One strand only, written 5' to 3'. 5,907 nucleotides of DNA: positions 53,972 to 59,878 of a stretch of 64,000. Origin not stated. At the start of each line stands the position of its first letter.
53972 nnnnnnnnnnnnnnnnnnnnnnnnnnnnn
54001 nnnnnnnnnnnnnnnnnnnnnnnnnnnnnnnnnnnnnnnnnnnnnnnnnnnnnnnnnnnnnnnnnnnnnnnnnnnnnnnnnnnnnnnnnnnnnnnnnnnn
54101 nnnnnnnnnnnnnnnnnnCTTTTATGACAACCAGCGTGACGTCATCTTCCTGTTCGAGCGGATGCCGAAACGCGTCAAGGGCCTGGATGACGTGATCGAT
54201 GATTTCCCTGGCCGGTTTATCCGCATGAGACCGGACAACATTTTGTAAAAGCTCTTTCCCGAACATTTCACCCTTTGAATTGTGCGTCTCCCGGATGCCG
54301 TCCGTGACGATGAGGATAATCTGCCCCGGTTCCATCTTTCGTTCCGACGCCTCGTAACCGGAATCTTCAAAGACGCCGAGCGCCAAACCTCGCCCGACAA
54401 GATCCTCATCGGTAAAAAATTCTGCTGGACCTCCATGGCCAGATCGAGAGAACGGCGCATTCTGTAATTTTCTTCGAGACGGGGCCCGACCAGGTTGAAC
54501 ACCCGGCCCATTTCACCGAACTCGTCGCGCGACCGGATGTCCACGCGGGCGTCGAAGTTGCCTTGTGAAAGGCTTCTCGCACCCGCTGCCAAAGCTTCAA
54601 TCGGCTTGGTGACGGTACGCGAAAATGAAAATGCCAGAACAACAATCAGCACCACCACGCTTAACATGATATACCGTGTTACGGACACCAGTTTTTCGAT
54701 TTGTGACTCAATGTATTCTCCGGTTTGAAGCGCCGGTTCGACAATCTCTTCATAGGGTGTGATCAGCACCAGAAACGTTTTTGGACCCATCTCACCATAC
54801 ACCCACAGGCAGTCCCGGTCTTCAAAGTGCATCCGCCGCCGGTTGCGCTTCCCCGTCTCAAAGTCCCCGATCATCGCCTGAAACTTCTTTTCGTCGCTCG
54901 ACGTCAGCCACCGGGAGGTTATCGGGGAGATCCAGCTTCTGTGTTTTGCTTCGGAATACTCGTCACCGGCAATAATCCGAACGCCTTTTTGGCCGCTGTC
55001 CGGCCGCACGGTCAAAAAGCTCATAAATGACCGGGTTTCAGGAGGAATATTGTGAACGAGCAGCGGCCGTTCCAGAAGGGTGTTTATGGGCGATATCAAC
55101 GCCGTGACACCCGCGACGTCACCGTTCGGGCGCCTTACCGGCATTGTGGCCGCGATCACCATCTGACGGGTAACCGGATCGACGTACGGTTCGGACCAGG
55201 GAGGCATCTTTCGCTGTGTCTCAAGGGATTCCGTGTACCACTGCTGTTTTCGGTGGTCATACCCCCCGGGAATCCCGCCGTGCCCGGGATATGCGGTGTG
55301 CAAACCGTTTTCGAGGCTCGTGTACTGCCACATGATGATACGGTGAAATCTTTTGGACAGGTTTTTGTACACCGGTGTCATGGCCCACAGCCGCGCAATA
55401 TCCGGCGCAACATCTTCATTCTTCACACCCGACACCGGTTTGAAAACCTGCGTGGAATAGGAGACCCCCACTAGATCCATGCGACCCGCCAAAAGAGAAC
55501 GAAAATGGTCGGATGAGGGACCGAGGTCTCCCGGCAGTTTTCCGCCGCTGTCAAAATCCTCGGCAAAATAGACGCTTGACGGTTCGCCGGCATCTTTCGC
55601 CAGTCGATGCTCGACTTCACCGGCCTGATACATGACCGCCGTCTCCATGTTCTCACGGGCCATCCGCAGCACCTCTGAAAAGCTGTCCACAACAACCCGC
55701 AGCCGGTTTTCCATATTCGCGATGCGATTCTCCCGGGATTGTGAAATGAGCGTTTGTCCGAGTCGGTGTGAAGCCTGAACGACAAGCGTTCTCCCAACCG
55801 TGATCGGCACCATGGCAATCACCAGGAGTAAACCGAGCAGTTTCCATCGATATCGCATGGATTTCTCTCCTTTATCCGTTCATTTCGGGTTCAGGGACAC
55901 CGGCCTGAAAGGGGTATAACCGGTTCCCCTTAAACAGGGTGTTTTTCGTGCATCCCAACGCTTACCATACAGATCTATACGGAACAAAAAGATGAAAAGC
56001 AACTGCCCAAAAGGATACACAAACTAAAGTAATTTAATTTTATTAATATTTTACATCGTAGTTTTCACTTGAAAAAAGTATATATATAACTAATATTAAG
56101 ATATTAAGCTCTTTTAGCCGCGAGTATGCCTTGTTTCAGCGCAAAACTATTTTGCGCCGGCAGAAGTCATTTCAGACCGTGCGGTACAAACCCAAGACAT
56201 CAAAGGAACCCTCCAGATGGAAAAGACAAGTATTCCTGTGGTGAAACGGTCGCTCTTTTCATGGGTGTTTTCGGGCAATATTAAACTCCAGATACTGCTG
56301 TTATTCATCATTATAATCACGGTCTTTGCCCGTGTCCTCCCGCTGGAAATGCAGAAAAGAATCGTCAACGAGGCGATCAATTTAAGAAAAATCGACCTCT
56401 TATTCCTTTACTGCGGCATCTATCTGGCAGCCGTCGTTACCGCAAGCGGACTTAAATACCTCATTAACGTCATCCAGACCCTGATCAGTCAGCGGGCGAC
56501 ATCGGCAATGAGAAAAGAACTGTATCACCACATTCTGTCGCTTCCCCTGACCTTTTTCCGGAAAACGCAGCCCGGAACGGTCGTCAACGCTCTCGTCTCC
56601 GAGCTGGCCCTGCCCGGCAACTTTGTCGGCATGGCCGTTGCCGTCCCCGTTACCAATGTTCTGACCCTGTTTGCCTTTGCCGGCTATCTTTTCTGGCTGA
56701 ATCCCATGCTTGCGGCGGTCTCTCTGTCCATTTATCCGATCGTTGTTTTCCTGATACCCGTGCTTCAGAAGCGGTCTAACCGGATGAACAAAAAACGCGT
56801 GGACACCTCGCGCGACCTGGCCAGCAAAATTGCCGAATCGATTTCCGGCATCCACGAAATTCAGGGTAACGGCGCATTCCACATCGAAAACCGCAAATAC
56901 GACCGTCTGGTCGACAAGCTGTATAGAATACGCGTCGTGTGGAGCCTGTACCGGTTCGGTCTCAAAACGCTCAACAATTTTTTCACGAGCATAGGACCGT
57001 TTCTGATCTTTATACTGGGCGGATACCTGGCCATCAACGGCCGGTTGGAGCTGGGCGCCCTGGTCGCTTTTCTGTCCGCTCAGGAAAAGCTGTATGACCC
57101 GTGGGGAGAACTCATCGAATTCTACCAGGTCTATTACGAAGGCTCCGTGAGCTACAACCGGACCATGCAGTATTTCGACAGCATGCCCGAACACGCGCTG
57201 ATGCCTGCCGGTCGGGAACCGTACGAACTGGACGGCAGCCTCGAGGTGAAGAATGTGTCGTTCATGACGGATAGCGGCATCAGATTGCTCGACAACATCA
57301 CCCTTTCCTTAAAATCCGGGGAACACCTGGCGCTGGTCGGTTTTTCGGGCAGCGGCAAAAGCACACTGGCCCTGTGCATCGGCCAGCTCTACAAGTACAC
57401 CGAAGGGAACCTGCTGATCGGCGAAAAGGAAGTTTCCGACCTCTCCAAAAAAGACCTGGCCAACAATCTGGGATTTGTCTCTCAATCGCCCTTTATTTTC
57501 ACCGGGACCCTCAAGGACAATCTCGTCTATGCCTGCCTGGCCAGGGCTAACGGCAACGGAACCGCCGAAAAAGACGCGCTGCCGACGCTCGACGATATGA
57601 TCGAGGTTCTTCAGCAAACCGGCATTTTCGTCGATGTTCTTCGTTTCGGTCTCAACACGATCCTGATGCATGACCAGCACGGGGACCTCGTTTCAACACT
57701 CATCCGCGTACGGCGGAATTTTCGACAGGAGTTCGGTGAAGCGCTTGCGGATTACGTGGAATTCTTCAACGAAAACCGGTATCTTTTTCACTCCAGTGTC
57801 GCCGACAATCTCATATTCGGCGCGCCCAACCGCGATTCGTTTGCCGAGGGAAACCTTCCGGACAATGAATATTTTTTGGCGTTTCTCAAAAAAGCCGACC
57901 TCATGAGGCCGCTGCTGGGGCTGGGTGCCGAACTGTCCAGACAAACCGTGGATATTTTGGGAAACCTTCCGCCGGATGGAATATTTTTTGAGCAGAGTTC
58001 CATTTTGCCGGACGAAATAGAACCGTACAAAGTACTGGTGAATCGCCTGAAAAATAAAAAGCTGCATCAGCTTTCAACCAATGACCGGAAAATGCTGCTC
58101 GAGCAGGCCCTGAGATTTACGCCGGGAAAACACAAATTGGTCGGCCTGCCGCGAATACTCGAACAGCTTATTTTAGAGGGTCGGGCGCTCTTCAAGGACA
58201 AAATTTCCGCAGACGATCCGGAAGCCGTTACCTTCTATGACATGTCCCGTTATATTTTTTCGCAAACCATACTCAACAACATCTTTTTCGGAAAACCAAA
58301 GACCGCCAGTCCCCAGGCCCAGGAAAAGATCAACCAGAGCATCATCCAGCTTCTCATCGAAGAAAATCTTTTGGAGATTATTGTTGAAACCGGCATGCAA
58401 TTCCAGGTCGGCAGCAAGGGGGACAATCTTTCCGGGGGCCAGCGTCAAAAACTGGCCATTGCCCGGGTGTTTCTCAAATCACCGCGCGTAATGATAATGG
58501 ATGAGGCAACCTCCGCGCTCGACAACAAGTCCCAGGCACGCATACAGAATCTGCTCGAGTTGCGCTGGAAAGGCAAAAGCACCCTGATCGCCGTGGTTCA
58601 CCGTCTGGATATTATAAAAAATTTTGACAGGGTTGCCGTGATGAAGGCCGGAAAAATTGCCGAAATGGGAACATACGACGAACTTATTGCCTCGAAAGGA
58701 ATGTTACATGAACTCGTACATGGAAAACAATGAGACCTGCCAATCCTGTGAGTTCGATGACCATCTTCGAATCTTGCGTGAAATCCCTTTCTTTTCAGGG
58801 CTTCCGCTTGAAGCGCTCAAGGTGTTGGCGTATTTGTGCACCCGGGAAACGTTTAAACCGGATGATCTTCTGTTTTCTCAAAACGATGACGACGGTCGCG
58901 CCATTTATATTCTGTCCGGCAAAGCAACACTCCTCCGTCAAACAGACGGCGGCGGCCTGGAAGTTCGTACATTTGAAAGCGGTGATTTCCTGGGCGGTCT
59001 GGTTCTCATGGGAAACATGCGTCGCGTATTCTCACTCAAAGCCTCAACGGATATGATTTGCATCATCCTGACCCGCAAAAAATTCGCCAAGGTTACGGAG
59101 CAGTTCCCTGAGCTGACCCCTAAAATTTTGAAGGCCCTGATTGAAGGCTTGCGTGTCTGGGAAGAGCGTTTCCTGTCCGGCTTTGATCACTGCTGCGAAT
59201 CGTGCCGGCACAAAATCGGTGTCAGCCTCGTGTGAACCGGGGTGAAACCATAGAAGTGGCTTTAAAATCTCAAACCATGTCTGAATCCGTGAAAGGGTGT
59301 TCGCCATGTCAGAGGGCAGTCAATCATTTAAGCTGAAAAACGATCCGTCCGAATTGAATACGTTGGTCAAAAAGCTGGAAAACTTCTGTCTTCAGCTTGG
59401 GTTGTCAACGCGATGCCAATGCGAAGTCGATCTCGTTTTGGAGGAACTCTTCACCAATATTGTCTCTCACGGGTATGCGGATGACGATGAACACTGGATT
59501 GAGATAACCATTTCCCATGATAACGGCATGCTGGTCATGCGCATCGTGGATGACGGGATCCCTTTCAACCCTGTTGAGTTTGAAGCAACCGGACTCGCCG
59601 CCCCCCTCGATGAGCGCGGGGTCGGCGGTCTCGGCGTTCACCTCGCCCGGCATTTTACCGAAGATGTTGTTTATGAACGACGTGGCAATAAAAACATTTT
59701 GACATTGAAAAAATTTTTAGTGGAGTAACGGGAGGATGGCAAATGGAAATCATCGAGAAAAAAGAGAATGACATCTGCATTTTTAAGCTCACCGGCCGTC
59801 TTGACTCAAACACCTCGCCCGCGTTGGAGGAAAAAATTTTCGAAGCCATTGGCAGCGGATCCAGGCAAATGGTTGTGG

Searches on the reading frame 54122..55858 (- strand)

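Call 32: search_protein_families(library=pfam, proteins=[window:54122-55858:-])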
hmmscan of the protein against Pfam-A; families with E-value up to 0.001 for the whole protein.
window:54122-55858:- (578 aa): 3 families
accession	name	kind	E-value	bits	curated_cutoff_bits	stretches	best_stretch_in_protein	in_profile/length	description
PF00672.30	HAMP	-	2.9e-12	47.1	25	1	412-455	2-45/53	HAMP domain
PF22673.2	MCP-like_PDC_1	-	5.2e-06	27.3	27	1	199-255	51-105/113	Methyl-accepting chemotaxis protein-like, first PDC sensor domain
PF02743.24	dCache_1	-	1.2e-05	25.4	45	1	196-261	89-155/240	Cache domain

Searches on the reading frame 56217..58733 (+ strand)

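Call 33: search_protein_families(library=pfam, proteins=[window:56217-58733:+])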
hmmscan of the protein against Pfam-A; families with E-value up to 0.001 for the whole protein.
window:56217-58733:+ (838 aa): 3 families
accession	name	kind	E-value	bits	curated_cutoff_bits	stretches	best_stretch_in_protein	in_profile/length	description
PF00664.28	ABC_membrane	-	1.6e-30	107.1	28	1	47-288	23-266/274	ABC transporter transmembrane region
PF00005.33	ABC_tran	-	2.9e-26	93.1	25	2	358-451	1-80/137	ABC transporter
PF02463.25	SMC_N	-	4.9e-06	26.6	40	1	450-809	112-211/220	RecF/RecN/SMC N terminal domain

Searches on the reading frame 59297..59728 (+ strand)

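Call 33: search_protein_families(library=pfam, proteins=[window:59297-59728:+])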
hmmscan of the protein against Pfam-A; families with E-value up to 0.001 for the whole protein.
window:59297-59728:+ (143 aa): 2 families
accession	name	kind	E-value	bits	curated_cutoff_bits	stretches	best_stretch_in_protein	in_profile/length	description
PF13581.12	HATPase_c_2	-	6.6e-22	78.3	27.4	1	14-139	2-127/127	Histidine kinase-like ATPase domain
PF02518.31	HATPase_c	-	1.7e-05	25.6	26.4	1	46-122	8-85/111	Histidine kinase-, DNA gyrase B-, and HSP90-like ATPase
